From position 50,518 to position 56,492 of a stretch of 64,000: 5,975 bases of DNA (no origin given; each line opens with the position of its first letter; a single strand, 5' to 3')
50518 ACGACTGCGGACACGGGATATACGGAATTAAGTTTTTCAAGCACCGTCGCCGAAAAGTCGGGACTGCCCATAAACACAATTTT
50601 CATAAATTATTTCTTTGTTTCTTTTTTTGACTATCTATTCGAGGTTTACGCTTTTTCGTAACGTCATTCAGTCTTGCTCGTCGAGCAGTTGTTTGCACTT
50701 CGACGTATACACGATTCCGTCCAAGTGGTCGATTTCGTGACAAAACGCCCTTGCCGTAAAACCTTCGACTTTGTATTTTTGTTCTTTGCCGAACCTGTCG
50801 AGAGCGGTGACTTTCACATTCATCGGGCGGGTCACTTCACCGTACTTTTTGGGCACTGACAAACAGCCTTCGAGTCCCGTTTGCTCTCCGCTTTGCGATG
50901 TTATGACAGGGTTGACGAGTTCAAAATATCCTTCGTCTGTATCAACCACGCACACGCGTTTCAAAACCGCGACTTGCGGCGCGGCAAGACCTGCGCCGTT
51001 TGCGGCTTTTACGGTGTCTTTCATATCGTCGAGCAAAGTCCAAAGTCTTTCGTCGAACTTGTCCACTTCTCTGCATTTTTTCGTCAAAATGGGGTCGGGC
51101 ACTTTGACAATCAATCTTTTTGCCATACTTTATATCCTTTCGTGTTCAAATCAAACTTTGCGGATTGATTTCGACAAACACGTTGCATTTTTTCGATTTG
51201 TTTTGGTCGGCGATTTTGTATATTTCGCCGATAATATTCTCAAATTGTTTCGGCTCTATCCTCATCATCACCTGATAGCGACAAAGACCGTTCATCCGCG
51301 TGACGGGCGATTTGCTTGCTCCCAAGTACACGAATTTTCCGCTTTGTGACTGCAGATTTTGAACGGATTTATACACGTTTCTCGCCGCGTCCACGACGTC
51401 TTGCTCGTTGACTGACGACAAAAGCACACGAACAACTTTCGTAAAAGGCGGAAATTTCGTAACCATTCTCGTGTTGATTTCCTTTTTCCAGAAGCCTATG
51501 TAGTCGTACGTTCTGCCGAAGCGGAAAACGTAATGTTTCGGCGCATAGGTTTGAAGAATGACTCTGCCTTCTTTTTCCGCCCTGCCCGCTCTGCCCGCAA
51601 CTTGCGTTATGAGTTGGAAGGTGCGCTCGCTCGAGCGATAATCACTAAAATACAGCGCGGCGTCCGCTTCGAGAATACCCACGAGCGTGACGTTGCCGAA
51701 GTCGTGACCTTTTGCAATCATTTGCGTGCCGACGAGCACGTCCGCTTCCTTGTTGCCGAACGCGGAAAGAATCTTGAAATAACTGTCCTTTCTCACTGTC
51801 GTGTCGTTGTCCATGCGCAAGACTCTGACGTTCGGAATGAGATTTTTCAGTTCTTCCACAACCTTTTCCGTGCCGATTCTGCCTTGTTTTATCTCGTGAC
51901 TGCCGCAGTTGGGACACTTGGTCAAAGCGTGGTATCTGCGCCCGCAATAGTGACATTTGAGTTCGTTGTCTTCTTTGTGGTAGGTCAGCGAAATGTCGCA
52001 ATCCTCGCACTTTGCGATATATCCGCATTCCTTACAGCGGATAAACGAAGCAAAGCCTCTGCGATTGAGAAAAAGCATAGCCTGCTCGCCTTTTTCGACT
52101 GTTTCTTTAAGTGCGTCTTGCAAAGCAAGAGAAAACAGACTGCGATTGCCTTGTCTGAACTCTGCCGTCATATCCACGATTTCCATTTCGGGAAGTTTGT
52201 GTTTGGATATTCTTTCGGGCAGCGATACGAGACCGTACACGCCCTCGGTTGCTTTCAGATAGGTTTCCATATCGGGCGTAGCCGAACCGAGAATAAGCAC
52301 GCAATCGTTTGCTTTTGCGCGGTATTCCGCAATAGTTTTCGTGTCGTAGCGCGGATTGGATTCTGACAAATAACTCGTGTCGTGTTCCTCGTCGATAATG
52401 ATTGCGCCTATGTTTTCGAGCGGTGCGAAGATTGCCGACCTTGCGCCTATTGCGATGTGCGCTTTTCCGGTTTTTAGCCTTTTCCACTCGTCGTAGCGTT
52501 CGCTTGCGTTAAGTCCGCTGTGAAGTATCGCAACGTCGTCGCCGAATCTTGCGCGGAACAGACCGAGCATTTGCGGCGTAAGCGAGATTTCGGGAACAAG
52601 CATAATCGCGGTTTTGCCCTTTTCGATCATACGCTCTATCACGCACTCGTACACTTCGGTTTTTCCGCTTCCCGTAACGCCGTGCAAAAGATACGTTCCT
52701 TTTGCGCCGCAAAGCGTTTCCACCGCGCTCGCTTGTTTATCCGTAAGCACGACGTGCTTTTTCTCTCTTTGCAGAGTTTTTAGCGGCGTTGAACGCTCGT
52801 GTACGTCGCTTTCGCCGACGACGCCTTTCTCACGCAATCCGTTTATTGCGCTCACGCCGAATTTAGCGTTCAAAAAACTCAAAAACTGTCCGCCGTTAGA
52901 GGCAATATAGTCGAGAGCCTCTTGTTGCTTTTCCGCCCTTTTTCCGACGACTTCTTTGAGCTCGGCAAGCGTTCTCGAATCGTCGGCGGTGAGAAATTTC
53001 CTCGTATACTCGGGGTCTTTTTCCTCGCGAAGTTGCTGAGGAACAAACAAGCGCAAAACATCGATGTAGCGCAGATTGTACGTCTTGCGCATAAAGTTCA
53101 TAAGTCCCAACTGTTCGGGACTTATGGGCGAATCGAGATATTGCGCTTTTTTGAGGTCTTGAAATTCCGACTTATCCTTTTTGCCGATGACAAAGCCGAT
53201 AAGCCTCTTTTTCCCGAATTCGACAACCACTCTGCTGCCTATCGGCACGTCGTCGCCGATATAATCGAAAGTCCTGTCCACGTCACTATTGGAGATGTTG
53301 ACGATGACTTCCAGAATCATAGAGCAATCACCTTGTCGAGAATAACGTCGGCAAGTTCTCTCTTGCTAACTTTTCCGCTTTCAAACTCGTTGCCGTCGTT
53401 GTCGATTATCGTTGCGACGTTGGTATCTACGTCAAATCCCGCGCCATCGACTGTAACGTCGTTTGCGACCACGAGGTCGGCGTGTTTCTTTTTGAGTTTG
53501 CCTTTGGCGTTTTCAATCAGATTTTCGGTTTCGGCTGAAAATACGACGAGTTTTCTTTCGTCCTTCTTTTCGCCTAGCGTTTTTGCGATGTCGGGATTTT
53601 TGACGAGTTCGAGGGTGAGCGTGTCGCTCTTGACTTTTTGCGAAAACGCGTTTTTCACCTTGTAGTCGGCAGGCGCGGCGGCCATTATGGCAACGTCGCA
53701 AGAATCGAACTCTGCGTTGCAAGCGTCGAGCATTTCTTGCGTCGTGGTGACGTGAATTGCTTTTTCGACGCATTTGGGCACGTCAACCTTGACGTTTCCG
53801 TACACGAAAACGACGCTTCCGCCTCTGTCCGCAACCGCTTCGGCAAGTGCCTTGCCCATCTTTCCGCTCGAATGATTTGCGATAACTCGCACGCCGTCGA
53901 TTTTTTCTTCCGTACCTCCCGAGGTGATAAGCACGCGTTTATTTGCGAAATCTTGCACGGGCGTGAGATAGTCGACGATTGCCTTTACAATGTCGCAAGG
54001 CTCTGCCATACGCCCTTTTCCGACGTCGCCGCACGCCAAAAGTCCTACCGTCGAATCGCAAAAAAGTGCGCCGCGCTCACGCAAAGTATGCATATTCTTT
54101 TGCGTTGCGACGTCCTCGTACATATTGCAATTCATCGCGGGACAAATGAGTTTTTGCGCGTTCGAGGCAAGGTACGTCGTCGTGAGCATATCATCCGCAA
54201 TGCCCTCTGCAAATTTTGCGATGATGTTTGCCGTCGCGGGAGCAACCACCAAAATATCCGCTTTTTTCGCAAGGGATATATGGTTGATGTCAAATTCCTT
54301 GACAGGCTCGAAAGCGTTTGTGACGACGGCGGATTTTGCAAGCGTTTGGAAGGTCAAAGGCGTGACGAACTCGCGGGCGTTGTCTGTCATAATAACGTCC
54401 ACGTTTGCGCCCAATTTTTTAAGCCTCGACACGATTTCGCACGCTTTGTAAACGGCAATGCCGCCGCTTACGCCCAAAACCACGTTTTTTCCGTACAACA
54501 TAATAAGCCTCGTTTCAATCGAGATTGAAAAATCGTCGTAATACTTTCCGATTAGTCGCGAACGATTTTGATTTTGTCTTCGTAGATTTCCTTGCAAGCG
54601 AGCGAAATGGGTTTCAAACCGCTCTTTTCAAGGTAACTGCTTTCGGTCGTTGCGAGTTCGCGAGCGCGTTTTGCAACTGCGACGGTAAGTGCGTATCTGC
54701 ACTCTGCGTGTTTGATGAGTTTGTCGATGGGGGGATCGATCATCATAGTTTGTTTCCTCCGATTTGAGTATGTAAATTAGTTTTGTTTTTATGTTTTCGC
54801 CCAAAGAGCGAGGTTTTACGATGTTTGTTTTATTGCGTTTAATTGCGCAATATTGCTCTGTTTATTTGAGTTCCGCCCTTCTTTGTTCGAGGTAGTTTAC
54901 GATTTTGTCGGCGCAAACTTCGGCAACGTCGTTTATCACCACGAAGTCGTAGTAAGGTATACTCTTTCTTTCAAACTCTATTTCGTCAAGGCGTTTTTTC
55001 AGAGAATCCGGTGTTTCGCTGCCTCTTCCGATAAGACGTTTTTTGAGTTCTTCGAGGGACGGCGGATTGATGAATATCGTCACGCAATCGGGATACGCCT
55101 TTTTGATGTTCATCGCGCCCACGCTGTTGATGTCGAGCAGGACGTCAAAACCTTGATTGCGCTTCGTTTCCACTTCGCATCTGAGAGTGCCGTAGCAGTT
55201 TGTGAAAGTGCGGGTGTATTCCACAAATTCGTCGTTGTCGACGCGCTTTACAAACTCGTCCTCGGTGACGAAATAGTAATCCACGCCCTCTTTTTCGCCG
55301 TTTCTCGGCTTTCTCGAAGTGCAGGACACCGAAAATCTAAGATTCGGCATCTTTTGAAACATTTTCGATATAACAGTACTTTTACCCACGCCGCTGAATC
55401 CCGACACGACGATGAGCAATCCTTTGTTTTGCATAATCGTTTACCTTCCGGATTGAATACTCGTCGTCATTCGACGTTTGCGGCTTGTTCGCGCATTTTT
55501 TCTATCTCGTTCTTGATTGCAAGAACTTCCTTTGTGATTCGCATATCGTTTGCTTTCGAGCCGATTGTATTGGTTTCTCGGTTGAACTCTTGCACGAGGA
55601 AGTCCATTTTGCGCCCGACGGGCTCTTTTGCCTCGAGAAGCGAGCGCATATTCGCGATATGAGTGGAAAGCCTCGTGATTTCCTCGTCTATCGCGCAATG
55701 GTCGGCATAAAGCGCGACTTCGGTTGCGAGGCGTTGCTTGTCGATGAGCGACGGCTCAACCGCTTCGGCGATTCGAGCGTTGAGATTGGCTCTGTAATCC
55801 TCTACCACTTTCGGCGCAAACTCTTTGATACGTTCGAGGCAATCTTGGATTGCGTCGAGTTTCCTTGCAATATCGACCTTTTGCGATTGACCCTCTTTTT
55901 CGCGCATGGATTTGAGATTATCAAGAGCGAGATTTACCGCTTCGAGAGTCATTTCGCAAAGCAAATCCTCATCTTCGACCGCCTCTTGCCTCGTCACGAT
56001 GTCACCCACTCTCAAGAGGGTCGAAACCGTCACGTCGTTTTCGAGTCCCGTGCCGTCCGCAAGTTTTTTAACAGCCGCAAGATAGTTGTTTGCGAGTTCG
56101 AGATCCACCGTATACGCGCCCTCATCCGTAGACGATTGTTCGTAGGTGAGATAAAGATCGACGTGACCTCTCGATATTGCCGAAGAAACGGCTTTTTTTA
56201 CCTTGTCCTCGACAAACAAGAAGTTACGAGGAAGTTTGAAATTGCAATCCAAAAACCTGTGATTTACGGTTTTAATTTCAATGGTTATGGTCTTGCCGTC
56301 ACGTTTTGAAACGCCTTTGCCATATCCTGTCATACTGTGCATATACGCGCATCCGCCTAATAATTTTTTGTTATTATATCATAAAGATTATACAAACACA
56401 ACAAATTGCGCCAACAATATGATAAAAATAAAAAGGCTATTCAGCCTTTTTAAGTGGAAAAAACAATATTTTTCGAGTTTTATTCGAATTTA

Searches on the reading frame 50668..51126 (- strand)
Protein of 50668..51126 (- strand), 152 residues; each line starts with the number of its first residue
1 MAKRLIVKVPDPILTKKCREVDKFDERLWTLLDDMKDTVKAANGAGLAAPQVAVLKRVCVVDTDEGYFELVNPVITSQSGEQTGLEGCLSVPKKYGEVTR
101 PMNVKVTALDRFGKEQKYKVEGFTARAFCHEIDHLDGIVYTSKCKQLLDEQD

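Call 33: search_protein_families(library=pfam, proteins=[window:50668-51126:-], max_evalue=0.00001)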
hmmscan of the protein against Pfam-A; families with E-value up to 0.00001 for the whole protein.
window:50668-51126:- (152 aa): 1 family
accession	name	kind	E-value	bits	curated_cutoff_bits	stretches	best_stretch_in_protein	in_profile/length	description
PF01327.26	Pep_deformylase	-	1.7e-47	161.3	22.8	1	5-147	3-153/156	Polypeptide deformylase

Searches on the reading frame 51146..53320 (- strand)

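Call 33: search_protein_families(library=pfam, proteins=[window:51146-53320:-], max_evalue=0.00001)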
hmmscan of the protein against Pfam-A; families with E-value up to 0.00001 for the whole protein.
window:51146-53320:- (724 aa): 6 families
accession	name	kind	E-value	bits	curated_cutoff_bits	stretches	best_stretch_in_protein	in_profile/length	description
PF00270.35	DEAD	-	1.7e-18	67.4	26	1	193-352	1-162/167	DEAD/DEAH box helicase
PF17764.6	PriA_3primeBD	-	2.4e-14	53.4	22.7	1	4-94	1-96/96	3'DNA-binding domain (3'BD)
PF04851.21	ResIII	-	1.4e-13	51.5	22.5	1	191-350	3-163/164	Type III restriction enzyme, res subunit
PF18074.6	PriA_C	-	7.2e-12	46.4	26.9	1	625-720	1-95/95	Primosomal protein N C-terminal domain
PF00271.37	Helicase_C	-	2.4e-11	44.3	23.5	1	489-581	32-109/110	Helicase conserved C-terminal domain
PF18319.7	Zn_ribbon_PriA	-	3.3e-11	43.4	26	1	438-462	1-25/27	PriA DNA helicase Cys-rich region (CRR) domain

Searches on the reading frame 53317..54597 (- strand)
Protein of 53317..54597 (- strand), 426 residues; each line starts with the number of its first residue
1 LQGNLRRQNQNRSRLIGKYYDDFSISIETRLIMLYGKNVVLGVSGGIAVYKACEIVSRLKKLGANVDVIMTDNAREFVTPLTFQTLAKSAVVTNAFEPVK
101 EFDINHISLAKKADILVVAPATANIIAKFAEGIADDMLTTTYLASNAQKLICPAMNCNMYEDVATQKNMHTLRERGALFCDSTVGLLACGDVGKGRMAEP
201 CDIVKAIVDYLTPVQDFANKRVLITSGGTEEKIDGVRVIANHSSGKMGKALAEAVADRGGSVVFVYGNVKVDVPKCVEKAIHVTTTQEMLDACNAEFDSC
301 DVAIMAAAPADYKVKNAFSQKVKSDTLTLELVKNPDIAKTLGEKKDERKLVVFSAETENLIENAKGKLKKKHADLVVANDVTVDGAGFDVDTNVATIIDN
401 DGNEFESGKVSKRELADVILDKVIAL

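Call 33: search_protein_families(library=pfam, proteins=[window:53317-54597:-], max_evalue=0.00001)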
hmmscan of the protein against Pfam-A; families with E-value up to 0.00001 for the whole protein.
window:53317-54597:- (426 aa): 2 families
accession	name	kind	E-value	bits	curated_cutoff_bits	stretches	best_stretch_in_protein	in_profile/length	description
PF04127.22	DFP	-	7.5e-62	208.9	22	1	218-398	2-186/186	DNA/pantothenate metabolism flavoprotein C-terminal domain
PF02441.25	Flavoprotein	-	1e-35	123.2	22.7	1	37-210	1-161/162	Flavoprotein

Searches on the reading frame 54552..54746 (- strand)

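Call 30: search_protein_families(library=pfam, proteins=[window:54552-54746:-], max_evalue=0.01)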
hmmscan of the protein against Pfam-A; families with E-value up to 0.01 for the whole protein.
window:54552-54746:- (64 aa): 1 family
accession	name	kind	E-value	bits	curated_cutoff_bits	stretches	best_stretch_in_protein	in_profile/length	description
PF01192.27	RNA_pol_Rpb6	-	1.7e-11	44.4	26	1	10-61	2-53/53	RNA polymerase Rpb6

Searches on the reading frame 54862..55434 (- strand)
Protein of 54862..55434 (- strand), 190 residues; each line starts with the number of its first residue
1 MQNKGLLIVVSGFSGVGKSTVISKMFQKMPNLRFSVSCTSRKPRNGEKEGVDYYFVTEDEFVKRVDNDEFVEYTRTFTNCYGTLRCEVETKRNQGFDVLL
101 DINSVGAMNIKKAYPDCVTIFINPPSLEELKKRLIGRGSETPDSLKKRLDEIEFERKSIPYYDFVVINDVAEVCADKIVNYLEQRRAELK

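Call 34: search_protein_families(library=pfam, proteins=[window:54862-55434:-], max_evalue=0.00001)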
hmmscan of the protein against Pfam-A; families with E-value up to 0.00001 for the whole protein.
window:54862-55434:- (190 aa): 2 families
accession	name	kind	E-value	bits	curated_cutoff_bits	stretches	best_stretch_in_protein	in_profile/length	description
PF00625.27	Guanylate_kin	-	1e-39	136.6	25.2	1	7-184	4-181/182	Guanylate kinase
PF13671.12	AAA_33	-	6.6e-06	26.9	27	0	7-102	1-77/143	AAA domain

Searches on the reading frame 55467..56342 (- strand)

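Call 34: search_protein_families(library=pfam, proteins=[window:55467-56342:-], max_evalue=0.00001)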
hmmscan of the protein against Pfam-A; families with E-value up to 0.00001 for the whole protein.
window:55467-56342:- (291 aa): 2 families
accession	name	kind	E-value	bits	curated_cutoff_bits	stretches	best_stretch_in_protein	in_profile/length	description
PF03755.18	YicC-like_N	-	1.7e-44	152.4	25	1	1-153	1-153/156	Endoribonuclease YicC-like, N-terminal region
PF08340.16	YicC-like_C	-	1.1e-43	148.6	27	1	172-291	1-120/120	Endoribonuclease YicC-like, C-terminal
